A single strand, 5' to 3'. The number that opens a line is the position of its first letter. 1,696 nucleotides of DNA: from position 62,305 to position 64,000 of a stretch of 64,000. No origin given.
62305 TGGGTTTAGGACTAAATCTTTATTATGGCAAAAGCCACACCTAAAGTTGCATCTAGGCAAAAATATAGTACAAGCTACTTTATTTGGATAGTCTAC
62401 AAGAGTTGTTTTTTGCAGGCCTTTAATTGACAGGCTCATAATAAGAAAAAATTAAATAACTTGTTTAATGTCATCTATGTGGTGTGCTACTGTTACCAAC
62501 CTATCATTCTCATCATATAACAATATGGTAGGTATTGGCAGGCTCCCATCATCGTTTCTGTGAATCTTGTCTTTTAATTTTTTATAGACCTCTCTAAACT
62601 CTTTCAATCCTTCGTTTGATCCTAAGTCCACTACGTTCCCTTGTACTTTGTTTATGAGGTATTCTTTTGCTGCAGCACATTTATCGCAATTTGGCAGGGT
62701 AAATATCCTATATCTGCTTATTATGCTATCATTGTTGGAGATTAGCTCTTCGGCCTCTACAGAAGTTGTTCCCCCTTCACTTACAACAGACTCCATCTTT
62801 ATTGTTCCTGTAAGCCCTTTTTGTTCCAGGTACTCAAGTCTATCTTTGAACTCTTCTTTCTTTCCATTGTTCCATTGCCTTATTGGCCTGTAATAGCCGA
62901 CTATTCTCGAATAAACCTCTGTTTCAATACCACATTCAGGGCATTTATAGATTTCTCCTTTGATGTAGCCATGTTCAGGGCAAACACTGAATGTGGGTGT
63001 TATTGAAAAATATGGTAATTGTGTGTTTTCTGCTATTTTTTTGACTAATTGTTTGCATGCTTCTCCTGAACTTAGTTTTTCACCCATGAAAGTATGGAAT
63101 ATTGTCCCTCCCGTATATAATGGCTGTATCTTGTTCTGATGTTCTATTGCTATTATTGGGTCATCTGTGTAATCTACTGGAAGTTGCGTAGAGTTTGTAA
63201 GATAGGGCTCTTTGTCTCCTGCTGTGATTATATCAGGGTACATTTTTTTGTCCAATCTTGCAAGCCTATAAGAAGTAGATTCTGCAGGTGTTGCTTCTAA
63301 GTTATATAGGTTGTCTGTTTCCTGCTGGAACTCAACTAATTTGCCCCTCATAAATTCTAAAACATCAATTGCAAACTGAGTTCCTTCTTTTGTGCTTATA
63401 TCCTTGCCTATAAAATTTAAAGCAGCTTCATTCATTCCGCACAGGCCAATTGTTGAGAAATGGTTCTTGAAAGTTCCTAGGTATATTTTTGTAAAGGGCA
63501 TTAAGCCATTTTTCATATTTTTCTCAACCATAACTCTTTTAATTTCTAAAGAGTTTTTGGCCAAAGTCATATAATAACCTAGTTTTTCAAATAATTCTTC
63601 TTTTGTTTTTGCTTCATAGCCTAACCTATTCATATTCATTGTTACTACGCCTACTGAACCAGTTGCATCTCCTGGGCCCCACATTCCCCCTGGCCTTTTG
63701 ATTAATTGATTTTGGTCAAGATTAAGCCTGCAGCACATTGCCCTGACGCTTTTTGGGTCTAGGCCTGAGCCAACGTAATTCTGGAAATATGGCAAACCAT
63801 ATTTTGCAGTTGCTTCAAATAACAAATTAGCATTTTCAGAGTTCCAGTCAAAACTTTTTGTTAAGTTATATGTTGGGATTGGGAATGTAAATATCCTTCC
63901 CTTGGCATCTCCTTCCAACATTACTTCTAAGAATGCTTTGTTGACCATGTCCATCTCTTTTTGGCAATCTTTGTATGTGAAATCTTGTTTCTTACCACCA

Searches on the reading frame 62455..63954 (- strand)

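Call 21: search_protein_families(library=pfam, proteins=[window:62455-63954:-], max_evalue=0.0001)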
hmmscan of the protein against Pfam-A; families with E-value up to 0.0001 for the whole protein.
window:62455-63954:- (500 aa): 1 family
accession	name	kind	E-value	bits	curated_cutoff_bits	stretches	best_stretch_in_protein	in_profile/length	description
PF13597.11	NRDD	-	1.3e-126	424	26.2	1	1-375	178-562/562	Anaerobic ribonucleoside-triphosphate reductase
